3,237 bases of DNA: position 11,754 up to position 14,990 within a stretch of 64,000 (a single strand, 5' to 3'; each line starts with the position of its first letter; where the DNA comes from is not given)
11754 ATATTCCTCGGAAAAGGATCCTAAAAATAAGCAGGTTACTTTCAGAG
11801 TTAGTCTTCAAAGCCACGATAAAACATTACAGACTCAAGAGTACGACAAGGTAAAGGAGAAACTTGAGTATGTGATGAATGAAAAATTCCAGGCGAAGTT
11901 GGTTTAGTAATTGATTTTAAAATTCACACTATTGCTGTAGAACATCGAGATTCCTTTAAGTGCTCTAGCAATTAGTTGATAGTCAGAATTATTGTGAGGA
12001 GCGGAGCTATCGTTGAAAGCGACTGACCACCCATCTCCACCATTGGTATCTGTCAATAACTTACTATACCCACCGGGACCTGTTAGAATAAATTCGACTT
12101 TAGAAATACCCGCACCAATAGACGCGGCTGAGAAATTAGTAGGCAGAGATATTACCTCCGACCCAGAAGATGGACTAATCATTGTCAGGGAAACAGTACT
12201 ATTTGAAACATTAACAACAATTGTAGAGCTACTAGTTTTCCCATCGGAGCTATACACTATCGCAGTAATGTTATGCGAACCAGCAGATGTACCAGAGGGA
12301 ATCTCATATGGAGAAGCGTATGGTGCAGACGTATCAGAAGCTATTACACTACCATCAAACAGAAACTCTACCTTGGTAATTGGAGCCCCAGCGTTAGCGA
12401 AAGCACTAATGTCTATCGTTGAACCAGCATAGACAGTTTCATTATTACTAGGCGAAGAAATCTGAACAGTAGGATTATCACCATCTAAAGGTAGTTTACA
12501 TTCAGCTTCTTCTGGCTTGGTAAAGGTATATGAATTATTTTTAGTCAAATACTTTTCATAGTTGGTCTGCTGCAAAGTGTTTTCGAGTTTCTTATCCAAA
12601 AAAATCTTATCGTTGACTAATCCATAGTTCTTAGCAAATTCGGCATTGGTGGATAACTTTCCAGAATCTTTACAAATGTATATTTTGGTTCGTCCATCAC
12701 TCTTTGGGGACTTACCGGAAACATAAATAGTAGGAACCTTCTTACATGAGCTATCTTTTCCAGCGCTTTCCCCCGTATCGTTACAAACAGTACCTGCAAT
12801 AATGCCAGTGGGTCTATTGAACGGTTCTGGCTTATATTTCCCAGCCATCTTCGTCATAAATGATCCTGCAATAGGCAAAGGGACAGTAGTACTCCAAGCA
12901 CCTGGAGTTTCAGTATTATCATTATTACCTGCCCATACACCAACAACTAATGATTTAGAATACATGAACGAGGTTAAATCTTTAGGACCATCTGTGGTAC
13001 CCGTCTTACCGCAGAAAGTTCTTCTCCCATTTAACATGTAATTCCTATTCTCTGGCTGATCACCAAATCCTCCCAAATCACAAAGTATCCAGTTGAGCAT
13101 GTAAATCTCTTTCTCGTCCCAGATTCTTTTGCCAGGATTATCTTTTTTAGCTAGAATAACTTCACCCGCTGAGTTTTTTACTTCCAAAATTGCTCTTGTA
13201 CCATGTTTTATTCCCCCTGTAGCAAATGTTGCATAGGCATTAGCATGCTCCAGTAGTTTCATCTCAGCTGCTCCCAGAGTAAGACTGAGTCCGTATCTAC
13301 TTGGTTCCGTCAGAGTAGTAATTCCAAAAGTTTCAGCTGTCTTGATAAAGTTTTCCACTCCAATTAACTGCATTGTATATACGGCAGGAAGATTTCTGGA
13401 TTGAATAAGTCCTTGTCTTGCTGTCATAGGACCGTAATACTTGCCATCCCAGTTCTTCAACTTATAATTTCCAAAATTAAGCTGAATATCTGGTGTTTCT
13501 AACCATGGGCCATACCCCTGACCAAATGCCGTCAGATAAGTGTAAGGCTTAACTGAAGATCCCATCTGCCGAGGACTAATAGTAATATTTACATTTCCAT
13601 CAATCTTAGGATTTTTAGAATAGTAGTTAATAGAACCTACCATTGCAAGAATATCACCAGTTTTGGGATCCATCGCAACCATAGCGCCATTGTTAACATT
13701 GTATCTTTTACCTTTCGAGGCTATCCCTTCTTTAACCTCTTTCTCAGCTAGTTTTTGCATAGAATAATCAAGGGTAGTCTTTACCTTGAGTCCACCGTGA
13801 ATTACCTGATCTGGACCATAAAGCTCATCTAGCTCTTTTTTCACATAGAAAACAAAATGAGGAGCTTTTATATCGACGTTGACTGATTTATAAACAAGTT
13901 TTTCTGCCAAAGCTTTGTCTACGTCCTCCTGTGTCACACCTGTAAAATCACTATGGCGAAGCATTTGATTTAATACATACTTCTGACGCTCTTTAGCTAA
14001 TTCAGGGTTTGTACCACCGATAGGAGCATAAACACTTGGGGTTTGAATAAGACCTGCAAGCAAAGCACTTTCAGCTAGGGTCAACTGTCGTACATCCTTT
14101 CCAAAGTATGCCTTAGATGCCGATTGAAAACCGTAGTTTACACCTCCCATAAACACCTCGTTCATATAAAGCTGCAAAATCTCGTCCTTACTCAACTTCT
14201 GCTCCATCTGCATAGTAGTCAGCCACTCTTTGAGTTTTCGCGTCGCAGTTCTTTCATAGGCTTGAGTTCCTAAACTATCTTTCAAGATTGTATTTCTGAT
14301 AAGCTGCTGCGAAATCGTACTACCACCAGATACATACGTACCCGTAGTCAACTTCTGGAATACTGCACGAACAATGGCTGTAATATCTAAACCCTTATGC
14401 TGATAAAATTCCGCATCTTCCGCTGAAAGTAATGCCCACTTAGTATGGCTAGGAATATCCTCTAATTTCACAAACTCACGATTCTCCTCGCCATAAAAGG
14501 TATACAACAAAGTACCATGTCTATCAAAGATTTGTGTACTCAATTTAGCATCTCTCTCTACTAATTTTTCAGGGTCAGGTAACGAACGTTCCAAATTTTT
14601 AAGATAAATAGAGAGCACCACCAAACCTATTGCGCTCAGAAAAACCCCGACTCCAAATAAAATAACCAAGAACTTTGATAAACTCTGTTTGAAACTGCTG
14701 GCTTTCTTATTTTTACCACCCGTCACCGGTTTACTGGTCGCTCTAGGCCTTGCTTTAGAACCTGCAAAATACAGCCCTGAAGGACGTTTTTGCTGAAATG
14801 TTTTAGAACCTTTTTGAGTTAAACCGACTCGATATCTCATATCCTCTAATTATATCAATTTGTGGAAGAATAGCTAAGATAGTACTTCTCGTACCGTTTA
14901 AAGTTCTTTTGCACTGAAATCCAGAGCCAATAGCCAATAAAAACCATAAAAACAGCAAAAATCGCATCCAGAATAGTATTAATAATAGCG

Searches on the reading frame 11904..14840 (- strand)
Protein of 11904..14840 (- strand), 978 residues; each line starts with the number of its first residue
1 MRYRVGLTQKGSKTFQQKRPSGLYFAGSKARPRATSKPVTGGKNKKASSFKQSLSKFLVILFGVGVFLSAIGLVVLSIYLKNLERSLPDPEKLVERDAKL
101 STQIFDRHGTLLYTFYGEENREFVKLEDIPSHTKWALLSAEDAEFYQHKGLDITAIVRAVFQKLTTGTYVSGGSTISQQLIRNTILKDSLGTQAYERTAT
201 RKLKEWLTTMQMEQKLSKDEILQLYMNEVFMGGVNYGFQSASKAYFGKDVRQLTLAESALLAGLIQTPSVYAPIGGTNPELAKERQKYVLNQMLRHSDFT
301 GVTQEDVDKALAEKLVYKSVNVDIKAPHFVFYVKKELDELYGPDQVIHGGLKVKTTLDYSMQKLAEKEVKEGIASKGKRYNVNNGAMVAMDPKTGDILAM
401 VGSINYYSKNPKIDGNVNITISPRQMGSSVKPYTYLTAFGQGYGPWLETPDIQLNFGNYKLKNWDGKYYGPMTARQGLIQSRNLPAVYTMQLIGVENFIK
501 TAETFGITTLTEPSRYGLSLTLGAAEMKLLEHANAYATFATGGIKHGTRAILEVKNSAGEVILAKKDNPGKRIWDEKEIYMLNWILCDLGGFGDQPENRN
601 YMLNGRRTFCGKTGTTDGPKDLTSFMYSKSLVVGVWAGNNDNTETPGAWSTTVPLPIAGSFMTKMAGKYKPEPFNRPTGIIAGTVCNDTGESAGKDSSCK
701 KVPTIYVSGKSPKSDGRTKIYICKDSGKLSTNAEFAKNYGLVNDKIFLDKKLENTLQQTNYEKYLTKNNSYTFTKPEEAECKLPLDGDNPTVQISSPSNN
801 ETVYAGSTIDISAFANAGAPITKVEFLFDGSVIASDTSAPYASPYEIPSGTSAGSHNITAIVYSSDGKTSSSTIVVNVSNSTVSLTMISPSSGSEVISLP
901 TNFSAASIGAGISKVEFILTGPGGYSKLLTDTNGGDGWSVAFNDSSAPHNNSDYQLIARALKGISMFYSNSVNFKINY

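Call 24: find_encoding_contigs(protein=window:11904-14840:-, flank=10000, max_places=10)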
Protein window:11904-14840:- (978 aa): 5 contigs read that carry it; 2 places shown.
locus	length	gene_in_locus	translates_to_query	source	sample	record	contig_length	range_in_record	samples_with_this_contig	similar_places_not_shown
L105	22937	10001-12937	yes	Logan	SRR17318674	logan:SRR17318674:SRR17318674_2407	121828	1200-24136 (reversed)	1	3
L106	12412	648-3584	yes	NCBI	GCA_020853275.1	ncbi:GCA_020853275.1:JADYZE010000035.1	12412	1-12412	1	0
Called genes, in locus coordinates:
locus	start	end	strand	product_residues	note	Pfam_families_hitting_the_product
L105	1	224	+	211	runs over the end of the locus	PF09858:DUF2085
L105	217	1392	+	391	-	PF01594:AI-2E_transport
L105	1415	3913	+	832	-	PF01326:PPDK_N, PF00391:PEP-utilizers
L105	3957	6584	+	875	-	PF01624:MutS_I, PF05188:MutS_II, PF05192:MutS_III, PF05190:MutS_IV, PF00488:MutS_V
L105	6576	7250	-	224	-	PF00072:Response_reg, PF00486:Trans_reg_C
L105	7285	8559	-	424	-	PF13393:tRNA-synt_His, PF00587:tRNA-synt_2b, PF03129:HGTP_anticodon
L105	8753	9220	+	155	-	-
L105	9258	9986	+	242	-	-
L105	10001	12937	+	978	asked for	PF00912:Transgly, PF00905:Transpeptidase, PF17957:Big_7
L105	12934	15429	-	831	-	PF01588:tRNA_bind, PF03483:B3_4, PF03484:B5, PF17759:tRNA_synthFbeta, PF03147:FDX-ACB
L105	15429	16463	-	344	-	PF02912:Phe_tRNA-synt_N, PF01409:tRNA-synt_2d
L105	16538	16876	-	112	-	PF00453:Ribosomal_L20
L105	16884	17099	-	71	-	-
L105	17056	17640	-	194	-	PF05198:IF3_N, PF00707:IF3_C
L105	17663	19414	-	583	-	PF07973:tRNA_SAD, PF00587:tRNA-synt_2b, PF03129:HGTP_anticodon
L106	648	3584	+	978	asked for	PF00912:Transgly, PF00905:Transpeptidase, PF17957:Big_7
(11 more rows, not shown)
